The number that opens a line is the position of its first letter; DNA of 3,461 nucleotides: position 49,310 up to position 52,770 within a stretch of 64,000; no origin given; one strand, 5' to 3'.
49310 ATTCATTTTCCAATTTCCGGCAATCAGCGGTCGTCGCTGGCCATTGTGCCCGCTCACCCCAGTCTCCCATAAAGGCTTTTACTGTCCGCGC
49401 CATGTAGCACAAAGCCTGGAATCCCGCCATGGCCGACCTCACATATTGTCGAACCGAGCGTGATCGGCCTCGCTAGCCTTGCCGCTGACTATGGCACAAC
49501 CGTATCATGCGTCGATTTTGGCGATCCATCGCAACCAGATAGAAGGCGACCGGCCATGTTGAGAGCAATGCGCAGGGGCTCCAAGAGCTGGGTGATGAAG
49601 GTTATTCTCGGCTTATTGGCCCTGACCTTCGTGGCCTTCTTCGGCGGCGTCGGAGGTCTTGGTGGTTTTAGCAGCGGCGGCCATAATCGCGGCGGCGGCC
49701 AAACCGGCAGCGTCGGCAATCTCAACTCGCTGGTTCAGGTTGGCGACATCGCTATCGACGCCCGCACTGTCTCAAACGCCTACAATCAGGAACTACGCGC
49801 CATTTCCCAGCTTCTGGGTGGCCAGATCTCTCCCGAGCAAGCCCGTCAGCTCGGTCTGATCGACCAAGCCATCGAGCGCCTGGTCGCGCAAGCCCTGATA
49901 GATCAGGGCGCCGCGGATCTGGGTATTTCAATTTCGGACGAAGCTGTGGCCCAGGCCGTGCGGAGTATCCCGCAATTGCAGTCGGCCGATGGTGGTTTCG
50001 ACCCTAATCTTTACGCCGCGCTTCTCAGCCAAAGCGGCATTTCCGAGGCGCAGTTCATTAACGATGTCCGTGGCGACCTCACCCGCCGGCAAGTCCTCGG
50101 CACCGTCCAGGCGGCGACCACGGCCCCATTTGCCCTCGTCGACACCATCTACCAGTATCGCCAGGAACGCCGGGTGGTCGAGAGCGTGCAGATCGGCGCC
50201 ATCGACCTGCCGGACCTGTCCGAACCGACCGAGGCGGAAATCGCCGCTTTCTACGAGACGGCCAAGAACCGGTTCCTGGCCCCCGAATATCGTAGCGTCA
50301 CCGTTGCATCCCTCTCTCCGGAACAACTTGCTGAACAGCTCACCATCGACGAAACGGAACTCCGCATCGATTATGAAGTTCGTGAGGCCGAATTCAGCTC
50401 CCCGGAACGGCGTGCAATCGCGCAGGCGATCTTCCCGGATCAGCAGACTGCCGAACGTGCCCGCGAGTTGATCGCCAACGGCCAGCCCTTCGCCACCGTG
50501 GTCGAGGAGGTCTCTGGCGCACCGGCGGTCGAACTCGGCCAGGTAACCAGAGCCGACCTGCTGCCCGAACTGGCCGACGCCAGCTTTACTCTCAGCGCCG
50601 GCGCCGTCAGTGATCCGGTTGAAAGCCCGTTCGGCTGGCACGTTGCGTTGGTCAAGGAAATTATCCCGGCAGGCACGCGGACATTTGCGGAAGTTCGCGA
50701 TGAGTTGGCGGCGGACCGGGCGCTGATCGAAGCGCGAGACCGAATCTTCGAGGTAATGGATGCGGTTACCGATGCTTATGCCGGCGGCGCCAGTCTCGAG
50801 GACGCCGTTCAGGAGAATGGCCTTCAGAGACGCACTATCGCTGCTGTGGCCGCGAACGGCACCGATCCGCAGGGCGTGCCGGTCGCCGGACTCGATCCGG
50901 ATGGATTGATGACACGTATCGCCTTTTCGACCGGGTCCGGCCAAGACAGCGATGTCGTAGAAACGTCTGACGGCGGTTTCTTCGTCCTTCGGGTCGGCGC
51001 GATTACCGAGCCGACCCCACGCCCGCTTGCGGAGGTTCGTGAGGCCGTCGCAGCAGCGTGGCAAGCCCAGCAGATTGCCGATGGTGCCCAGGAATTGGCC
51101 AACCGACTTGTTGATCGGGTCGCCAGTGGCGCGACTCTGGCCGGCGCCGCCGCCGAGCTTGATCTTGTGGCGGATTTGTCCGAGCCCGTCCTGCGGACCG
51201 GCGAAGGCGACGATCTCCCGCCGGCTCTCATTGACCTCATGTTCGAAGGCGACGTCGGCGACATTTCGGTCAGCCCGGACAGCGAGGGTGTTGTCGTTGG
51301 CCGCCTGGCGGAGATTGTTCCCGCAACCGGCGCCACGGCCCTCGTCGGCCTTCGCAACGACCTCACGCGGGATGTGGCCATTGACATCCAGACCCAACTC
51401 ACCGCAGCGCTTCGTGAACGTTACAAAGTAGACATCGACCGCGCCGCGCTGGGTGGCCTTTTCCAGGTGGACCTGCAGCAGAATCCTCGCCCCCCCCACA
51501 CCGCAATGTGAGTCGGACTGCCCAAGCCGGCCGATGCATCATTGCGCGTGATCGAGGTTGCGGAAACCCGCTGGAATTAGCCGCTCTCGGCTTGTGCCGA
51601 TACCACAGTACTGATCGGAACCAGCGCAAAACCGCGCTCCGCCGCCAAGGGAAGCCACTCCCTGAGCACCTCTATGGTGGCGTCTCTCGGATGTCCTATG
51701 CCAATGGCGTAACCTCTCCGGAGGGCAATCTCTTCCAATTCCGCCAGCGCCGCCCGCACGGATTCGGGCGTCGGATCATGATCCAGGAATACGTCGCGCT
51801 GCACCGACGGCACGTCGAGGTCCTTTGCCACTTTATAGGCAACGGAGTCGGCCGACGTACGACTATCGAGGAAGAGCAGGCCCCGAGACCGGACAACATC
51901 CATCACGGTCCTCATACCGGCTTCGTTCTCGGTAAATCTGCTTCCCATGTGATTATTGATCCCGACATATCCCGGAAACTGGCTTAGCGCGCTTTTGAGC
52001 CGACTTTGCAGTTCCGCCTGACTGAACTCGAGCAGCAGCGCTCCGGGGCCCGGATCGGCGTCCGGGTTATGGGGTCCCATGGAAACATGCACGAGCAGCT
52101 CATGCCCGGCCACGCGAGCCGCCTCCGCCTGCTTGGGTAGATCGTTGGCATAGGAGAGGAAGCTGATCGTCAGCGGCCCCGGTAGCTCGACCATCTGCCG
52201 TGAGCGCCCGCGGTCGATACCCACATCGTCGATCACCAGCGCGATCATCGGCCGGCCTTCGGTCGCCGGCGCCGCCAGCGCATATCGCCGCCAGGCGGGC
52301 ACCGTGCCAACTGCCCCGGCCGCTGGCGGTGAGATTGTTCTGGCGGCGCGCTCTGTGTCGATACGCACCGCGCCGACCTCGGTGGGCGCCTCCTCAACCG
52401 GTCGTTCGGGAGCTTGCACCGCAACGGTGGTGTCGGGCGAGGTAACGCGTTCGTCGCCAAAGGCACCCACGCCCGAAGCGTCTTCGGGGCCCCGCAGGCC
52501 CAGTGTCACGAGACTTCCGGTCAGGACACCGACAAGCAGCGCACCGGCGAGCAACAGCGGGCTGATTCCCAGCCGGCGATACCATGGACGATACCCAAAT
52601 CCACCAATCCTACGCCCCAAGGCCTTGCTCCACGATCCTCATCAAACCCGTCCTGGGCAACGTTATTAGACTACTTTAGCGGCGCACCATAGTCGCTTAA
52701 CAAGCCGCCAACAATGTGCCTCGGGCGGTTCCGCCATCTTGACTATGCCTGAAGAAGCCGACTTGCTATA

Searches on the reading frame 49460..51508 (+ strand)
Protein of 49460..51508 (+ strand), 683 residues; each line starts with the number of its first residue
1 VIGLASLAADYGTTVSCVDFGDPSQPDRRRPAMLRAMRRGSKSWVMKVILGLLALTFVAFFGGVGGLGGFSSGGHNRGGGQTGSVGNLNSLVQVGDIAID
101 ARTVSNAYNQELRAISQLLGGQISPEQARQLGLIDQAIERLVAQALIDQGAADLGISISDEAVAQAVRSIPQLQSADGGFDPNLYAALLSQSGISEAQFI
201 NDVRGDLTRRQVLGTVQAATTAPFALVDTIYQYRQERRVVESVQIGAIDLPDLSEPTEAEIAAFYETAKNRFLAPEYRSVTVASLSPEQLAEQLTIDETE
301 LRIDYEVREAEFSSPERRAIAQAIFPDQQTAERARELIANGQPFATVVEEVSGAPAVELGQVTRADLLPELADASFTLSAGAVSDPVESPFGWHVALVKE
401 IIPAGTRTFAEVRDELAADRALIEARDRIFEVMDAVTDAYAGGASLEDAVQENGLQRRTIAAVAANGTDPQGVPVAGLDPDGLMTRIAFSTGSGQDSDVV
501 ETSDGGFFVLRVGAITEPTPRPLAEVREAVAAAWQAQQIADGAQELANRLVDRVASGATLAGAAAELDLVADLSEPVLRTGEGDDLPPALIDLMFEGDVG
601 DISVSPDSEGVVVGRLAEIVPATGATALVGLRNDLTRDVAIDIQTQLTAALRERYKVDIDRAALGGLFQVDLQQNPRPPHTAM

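Call 89: search_protein_families(library=pfam, max_evalue=0.0001, proteins=[window:49460-51508:+])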
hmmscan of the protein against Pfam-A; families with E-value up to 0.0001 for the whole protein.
window:49460-51508:+ (683 aa): 6 families
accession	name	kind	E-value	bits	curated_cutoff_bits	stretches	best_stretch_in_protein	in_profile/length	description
PF13624.11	SurA_N_3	-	9.9e-44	149.5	27.2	1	33-212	1-161/162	SurA-like N-terminal domain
PF13145.12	Rotamase_2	-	8.6e-40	136.8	27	2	296-414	1-121/121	PPIC-type PPIASE domain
PF13623.11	SurA_N_2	-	3.5e-19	69.5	28.5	1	34-189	1-145/145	SurA-like N-terminal domain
PF00639.27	Rotamase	-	1.2e-10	42.6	21.7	1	328-399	19-96/97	PPIC-type PPIASE domain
PF13616.12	Rotamase_3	-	6.5e-07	30.3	22.5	1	330-399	39-113/116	PPIC-type PPIASE domain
PF09312.16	SurA_N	-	2e-05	25.2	30.8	1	132-208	41-113/118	SurA N-terminal domain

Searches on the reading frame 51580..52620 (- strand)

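Call 89: search_protein_families(library=pfam, max_evalue=0.0001, proteins=[window:51580-52620:-])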
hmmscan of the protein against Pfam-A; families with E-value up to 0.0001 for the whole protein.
window:51580-52620:- (347 aa): 1 family
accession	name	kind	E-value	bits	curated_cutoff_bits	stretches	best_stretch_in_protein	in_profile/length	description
PF04748.18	Polysacc_deac_2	-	1.8e-77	259.7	27.5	1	128-339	1-211/212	Divergent polysaccharide deacetylase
